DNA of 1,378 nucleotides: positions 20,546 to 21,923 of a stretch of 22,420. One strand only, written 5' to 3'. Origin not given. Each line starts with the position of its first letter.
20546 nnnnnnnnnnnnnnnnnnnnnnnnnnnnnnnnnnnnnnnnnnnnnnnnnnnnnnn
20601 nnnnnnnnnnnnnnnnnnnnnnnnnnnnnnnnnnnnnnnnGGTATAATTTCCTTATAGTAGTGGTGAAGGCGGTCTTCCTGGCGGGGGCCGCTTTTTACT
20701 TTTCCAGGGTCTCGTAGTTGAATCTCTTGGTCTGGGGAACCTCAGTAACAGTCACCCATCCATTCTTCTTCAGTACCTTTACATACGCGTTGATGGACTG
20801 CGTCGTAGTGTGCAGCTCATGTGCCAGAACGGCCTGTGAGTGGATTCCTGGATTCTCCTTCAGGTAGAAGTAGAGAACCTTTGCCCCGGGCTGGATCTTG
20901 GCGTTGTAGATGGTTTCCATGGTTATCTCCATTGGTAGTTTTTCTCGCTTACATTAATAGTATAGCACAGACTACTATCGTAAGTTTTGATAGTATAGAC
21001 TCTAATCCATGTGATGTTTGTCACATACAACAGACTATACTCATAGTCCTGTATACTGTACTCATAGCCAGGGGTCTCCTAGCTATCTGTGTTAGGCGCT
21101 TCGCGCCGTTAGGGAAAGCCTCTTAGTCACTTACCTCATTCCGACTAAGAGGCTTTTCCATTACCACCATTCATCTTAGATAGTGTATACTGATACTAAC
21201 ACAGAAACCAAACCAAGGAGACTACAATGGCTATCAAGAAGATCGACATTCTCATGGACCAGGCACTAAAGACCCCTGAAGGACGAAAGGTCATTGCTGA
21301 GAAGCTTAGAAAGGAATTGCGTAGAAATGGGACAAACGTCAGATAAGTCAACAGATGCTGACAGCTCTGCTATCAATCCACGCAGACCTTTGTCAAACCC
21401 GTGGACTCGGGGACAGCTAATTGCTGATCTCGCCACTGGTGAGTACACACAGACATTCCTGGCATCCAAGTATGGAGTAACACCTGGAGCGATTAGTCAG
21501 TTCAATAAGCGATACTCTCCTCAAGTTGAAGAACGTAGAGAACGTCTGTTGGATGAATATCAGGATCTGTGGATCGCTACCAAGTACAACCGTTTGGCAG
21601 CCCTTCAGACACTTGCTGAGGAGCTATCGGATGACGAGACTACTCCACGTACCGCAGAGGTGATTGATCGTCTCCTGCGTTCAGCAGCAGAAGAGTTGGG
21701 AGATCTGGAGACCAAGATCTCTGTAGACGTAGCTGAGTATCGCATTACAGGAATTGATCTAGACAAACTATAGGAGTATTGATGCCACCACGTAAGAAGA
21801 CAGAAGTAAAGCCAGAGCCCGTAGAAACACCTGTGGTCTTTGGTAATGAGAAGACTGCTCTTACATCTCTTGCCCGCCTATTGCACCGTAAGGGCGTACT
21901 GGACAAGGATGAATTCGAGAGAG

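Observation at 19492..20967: Plasmid-style copy-control unit in a phage: wHTH repressor, predicted countertranscript, Rep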

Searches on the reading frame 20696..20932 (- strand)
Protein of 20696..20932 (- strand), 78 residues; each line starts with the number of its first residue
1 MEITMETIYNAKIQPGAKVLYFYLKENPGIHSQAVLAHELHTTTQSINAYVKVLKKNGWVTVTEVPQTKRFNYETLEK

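Call 5: search_protein_families(library=pfam, proteins=[window:20696-20932:-], max_evalue=0.1)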
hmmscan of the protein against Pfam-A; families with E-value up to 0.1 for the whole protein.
window:20696-20932:- (78 aa): 5 families
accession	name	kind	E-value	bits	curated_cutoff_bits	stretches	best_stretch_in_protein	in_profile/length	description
PF12802.13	MarR_2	-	1.3e-06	28.9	27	1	23-70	13-60/61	MarR family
PF13412.12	HTH_24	-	3.8e-06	26.8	21.9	1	21-61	9-48/48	Winged helix-turn-helix DNA-binding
PF08279.18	HTH_11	-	0.001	19.3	25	1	19-66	5-50/55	HTH domain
PF01047.28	MarR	-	0.011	16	24.6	1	24-70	12-57/59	MarR family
PF13545.12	HTH_Crp_2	-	0.014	15.8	27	1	32-62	24-54/70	Crp-like helix-turn-helix domain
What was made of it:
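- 20696..20932 (-): Small winged-helix protein gene (78 aa, MarR_2/HTH_24). It is the first gene of the operon. Call 5.
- On pMV158-family copG/RNAII/repB control unit: The upstream protein matches MarR_2 / HTH_24 winged-helix families (call 5).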

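Call 9: search_protein_families(library=phrogs, proteins=[window:20696-20932:-], max_evalue=0.01)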
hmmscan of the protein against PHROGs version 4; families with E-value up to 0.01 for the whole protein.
window:20696-20932:- (78 aa): 5 families
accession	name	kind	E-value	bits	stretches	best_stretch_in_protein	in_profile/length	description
phrog_2440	-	transcription regulation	0.0041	18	1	23-64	36-79/126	transcriptional regulator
phrog_186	-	DNA, RNA and nucleotide metabolism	0.0048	17.6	1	16-72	39-106/308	DnaD-like helicase loader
phrog_1687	-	transcription regulation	0.0061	17.6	1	22-74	73-124/162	MarR family transcrition regulator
phrog_15053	-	unknown function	0.0072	16.5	1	13-64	44-101/343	-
phrog_11961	-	unknown function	0.0073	16.9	1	34-70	58-94/150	-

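Call 66: find_homologous_proteins(query=window:20696-20932:-, max_evalue=0.00001)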
Query window:20696-20932:- (78 aa): 10 proteins with E <= 0.00001 among 10 candidates.
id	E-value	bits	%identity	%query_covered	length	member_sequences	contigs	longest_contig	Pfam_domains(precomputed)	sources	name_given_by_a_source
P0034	6.2e-42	158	100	95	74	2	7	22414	PF13412.13,PF12802.14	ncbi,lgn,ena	-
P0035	4.0e-31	124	78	92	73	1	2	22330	PF12802.14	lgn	-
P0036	3.7e-30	121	78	94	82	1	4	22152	PF12802.14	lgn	-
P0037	4.8e-25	105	69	90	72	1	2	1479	PF13412.13,PF08279.19,PF12802.14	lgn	-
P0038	3.6e-24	102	70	90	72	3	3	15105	PF08279.19,PF12802.14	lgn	-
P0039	5.4e-24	102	70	90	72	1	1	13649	PF13412.13,PF08279.19,PF12802.14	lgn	-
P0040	2.6e-19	87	62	85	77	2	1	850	PF13412.13,PF12802.14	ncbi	-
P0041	3.3e-19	86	64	94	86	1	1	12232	PF12802.14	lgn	-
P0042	8.4e-18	82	63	87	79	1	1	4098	PF12802.14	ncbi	-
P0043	2.0e-12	65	55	85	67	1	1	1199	-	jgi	jgi:hypothetical protein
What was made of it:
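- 20696..20932 (-): Homologues in call 66.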

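Call 67: find_encoding_contigs(protein=P0035, flank=2500, max_places=2)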
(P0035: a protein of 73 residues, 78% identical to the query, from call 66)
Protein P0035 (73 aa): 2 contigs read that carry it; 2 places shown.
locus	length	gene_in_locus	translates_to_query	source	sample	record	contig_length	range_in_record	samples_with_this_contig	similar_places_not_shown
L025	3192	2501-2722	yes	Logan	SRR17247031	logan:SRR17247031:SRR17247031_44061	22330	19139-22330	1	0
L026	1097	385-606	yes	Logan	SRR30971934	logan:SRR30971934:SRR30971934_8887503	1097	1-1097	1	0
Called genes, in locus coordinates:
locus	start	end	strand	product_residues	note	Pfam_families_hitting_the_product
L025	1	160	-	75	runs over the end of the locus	-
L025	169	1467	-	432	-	PF04466:Terminase_3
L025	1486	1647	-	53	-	-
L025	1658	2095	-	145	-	-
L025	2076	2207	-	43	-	-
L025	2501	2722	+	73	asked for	PF12802:MarR_2 (weak)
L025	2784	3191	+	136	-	?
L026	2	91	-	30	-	?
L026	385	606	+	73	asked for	PF12802:MarR_2 (weak)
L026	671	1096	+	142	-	?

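Call 68: find_encoding_contigs(protein=P0036, flank=2500, max_places=2)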
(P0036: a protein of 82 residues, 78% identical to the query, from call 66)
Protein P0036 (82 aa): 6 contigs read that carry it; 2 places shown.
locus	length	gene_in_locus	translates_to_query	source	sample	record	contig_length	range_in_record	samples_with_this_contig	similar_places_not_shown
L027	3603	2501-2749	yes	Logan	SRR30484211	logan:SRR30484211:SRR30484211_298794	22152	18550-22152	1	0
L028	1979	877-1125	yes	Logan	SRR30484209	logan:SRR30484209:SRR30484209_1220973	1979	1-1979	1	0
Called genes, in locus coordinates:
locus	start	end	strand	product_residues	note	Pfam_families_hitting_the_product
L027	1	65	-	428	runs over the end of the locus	PF04860:Phage_portal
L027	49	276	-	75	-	-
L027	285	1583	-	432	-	PF04466:Terminase_3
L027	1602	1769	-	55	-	-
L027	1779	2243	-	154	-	-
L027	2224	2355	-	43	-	-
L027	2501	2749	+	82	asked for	PF12802:MarR_2 (weak)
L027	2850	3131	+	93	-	-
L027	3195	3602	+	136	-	?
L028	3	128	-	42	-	?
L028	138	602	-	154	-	-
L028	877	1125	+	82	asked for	PF12802:MarR_2 (weak)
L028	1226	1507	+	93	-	-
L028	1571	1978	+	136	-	?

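Call 69: find_encoding_contigs(protein=P0038, flank=2500, max_places=2)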
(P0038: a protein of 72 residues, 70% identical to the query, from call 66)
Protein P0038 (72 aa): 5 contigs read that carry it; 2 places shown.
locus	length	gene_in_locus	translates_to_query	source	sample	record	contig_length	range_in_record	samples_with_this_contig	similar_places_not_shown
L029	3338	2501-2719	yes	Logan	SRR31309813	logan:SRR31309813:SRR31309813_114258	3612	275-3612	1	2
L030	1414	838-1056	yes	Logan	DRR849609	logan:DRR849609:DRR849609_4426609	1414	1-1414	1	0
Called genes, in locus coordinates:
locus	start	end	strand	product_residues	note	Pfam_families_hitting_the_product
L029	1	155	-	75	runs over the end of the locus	-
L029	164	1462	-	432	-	PF04466:Terminase_3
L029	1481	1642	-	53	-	-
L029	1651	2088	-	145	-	-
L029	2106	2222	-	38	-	-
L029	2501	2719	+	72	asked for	PF08279:HTH_11 (faint), PF12802:MarR_2 (weak)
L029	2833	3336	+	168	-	?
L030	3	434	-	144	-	?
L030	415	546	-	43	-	-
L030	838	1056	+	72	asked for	PF08279:HTH_11 (faint), PF12802:MarR_2 (weak)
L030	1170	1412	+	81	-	?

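Call 70: find_encoding_contigs(protein=P0041, flank=2500, max_places=2)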
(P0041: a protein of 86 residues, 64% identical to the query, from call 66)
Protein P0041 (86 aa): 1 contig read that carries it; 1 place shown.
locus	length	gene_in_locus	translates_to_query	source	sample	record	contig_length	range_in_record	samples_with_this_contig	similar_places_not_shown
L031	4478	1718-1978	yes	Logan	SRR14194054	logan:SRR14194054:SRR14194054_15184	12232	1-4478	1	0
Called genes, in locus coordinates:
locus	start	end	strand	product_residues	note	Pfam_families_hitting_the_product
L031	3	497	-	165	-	?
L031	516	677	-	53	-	-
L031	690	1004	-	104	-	-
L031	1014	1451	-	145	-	-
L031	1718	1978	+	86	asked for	PF12802:MarR_2 (weak)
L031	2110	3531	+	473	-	PF12802:MarR_2 (weak), PF13412:HTH_24 (faint), PF13545:HTH_Crp_2 (faint), PF13730:HTH_36 (faint), PF25213:HVO_A0261_N (faint), PF01978:TrmB (faint), PF09339:HTH_IclR (weak), PF12802:MarR_2 (weak), +2 more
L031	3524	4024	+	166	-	-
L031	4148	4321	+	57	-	-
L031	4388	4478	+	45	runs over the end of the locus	-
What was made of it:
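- Tried and rejected: The useful extra lineages came from wHTH homologues (calls 66-70).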

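Call 72: search_protein_families(library=pfam, proteins=[L029:2833-3336:+, L031:2110-3531:+, L027:2850-3131:+, L030:1170-1412:+], max_evalue=0.05)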
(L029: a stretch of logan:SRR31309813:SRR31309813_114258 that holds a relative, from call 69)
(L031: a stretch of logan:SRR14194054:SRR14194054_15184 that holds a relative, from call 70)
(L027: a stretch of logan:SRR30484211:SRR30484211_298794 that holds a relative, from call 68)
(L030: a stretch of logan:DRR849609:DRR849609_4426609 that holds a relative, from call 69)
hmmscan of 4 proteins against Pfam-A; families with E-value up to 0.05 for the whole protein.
L029:2833-3336:+ (168 aa): 11 families
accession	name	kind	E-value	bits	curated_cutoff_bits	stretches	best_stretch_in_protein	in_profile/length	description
PF13730.12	HTH_36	-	6.1e-12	45.6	25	1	34-87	2-55/55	Helix-turn-helix domain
PF12802.13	MarR_2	-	1.2e-06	29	27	1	33-95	1-58/61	MarR family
PF01325.25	Fe_dep_repress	-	8e-05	23.2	26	1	55-94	20-59/60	Iron dependent repressor, N-terminal DNA binding domain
PF13412.12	HTH_24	-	0.00011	22.2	21.9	1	56-87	16-47/48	Winged helix-turn-helix DNA-binding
PF01047.28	MarR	-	0.00028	21.2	24.6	1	35-92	1-52/59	MarR family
PF21984.2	DnaD_N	-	0.00091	19.8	27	1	42-118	21-98/101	DnaD N-terminal domain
PF13545.12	HTH_Crp_2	-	0.00099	19.5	27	1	42-91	6-56/70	Crp-like helix-turn-helix domain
PF08279.18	HTH_11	-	0.0013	19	25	1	58-85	16-43/55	HTH domain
PF02082.26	Rrf2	-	0.0061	17.1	30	0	38-90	7-56/132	Iron-dependent Transcriptional regulator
PF03965.22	Penicillinase_R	-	0.011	16.5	22.6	1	54-100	18-63/115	Penicillinase repressor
PF00392.27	GntR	-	0.034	14.3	27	0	58-94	25-61/64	Bacterial regulatory proteins, gntR family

L031:2110-3531:+ (473 aa): 23 families
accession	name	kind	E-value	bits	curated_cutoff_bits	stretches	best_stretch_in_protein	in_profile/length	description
PF12802.13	MarR_2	-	8.1e-14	52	27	2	240-285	4-51/61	MarR family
PF25213.1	HVO_A0261_N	-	6.5e-12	45.6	35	2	244-306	14-75/86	HVO_A0261 N-terminal domain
PF09339.16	HTH_IclR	-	1.7e-11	44.2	22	2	254-286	18-50/52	IclR helix-turn-helix domain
PF01047.28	MarR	-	2.9e-11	43.5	24.6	2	240-285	2-48/59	MarR family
PF13545.12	HTH_Crp_2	-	9.5e-10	38.7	27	2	144-185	14-56/70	Crp-like helix-turn-helix domain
PF13412.12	HTH_24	-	1.7e-08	34.4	21.9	2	150-183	15-48/48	Winged helix-turn-helix DNA-binding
PF01978.25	TrmB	-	2.9e-07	30.7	25.6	1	254-292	22-60/68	Sugar-specific transcriptional regulator TrmB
PF13730.12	HTH_36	-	8.4e-07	29.1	25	1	133-182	8-55/55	Helix-turn-helix domain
PF24033.1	DUF7342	-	2e-05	25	31.6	1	155-206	20-68/150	Family of unknown function (DUF7342)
PF13463.12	HTH_27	-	3.2e-05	24.6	22.2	1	154-188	20-54/68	Winged helix DNA-binding domain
PF00392.27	GntR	-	6.4e-05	23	27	1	156-190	28-62/64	Bacterial regulatory proteins, gntR family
PF01022.26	HTH_5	-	7.1e-05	23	22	1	254-285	15-46/47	Bacterial regulatory protein, arsR family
PF12840.13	HTH_20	-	0.00045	20.6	27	1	250-285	13-49/51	Helix-turn-helix domain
PF21984.2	DnaD_N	-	0.0014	19.2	27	0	154-189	37-72/101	DnaD N-terminal domain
PF00356.27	LacI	-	0.005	17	27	0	156-174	3-21/46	Bacterial regulatory proteins, lacI family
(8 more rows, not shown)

L027:2850-3131:+ (93 aa): 7 families
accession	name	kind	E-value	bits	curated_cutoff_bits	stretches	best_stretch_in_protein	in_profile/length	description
PF13545.12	HTH_Crp_2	-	0.00067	20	27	1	39-78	18-57/70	Crp-like helix-turn-helix domain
PF00392.27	GntR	-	0.0013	18.8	27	1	44-79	24-60/64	Bacterial regulatory proteins, gntR family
PF14502.12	HTH_41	-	0.0028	17.5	25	1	46-82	9-45/48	Helix-turn-helix domain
PF13412.12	HTH_24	-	0.011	15.7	21.9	1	47-71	21-45/48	Winged helix-turn-helix DNA-binding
PF09339.16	HTH_IclR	-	0.013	15.7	22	1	39-71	18-46/52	IclR helix-turn-helix domain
PF13730.12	HTH_36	-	0.017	15.4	25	1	19-70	3-52/55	Helix-turn-helix domain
PF08100.18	Dimerisation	-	0.032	14.5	25.6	1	13-81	11-77/93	O-methyltransferase dimerisation domain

L030:1170-1412:+ (81 aa): 2 families
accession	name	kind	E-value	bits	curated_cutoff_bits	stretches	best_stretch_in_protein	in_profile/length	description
PF13730.12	HTH_36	-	2.1e-05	24.7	25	1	40-81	2-43/55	Helix-turn-helix domain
PF05219.18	DREV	-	0.026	14.1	26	1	19-71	194-246/265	DREV methyltransferase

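Call 73: search_protein_families(library=phrogs, proteins=[L029:2833-3336:+, L031:2110-3531:+, L027:2850-3131:+, L030:1170-1412:+], max_evalue=0.01)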
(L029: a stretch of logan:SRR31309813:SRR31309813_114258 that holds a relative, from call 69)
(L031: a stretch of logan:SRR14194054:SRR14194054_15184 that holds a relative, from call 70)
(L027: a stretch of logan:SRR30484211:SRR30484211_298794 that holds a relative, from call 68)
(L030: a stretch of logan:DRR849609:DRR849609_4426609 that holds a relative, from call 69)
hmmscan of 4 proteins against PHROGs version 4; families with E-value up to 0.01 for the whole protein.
L029:2833-3336:+ (168 aa): 12 families
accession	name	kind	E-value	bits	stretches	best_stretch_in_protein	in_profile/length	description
phrog_270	-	DNA, RNA and nucleotide metabolism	4.8e-06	27.2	1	27-117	37-130/383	replication initiation protein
phrog_26369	-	DNA, RNA and nucleotide metabolism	3.2e-05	24.1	1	32-138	54-159/347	replication initiation protein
phrog_678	-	DNA, RNA and nucleotide metabolism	3.6e-05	24.5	1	29-116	42-145/346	replication initiation O-like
phrog_15053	-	unknown function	0.0001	22.6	1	14-89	20-99/343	-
phrog_8102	-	DNA, RNA and nucleotide metabolism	0.00017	21.8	1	16-99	12-104/337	replication initiation protein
phrog_186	-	DNA, RNA and nucleotide metabolism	0.00025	21.8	1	35-121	39-122/308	DnaD-like helicase loader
phrog_1098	-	DNA, RNA and nucleotide metabolism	0.00041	20.1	1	49-96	28-78/546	HTH DNA binding protein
phrog_4221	-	DNA, RNA and nucleotide metabolism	0.0008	19.8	1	33-135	24-121/325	replication initiation protein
phrog_6336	-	unknown function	0.0013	20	1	56-91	27-63/81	-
phrog_345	-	DNA, RNA and nucleotide metabolism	0.0017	19.1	1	27-132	35-150/297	replication initiation O-like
phrog_5978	-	unknown function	0.0042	17.2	1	56-100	310-354/364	-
phrog_428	-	DNA, RNA and nucleotide metabolism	0.0076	16.4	1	49-120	119-192/455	replication initiation protein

L031:2110-3531:+ (473 aa): 17 families
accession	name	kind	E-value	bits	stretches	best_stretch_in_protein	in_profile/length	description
phrog_391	-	DNA, RNA and nucleotide metabolism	8.1e-12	46.4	2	129-226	16-113/298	replication initiation O-like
phrog_270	-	DNA, RNA and nucleotide metabolism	3.6e-08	34.2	1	157-206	72-123/383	replication initiation protein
phrog_678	-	DNA, RNA and nucleotide metabolism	2.5e-07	31.6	1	157-243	90-192/346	replication initiation O-like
phrog_1368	-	transcription regulation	8.6e-07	29.7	0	255-315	28-88/101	transcriptional regulator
phrog_428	-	DNA, RNA and nucleotide metabolism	3.9e-06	27.3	1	157-222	132-207/455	replication initiation protein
phrog_12156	-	DNA, RNA and nucleotide metabolism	1.4e-05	25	1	150-196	435-478/485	DNA helicase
phrog_8102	-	DNA, RNA and nucleotide metabolism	1.5e-05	25.2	0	155-192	61-98/337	replication initiation protein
phrog_186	-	DNA, RNA and nucleotide metabolism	1.6e-05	25.7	0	253-316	61-126/308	DnaD-like helicase loader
phrog_2440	-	transcription regulation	2.7e-05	25.1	0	253-318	42-112/126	transcriptional regulator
phrog_4617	-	DNA, RNA and nucleotide metabolism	3.5e-05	24.5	0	260-291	43-74/223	replication initiation protein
phrog_5978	-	unknown function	3.6e-05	24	0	150-188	309-347/364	-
phrog_11046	-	transcription regulation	0.00064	20.5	0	150-192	21-64/94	transcriptional regulator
phrog_1687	-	transcription regulation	0.00088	20.3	0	150-188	78-116/162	MarR family transcrition regulator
phrog_10724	-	unknown function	0.0019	18.6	0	154-189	33-68/253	-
phrog_19053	-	unknown function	0.0023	18.6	1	141-206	160-226/246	-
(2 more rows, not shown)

L027:2850-3131:+ (93 aa): 3 families
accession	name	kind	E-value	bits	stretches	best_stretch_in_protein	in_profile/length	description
phrog_678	-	DNA, RNA and nucleotide metabolism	1.3e-05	25.9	1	8-86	37-132/346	replication initiation O-like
phrog_391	-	DNA, RNA and nucleotide metabolism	0.0011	19.7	1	17-85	13-86/298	replication initiation O-like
phrog_428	-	DNA, RNA and nucleotide metabolism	0.0039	17.4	1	48-82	132-167/455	replication initiation protein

L030:1170-1412:+ (81 aa): 0 families

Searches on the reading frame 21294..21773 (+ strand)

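Call 12: search_protein_families(library=phrogs, proteins=[window:21294-21773:+], max_evalue=0.001)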
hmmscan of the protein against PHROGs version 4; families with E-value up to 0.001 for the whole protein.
window:21294-21773:+ (159 aa): 2 families
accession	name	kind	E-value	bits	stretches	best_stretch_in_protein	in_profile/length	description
phrog_546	-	unknown function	0.00029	21.9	1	68-141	53-120/162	-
phrog_57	-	head and packaging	0.00051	20.9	0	105-150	140-184/199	terminase small subunit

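Call 56: search_protein_families(library=pfam, proteins=[window:21294-21773:+], max_evalue=0.05)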
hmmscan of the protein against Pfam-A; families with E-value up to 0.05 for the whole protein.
window:21294-21773:+ (159 aa): 1 family
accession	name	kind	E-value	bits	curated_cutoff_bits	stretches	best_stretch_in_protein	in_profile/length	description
PF10045.14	DUF2280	-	0.04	14.5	24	0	61-114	46-99/103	Uncharacterized conserved protein (DUF2280)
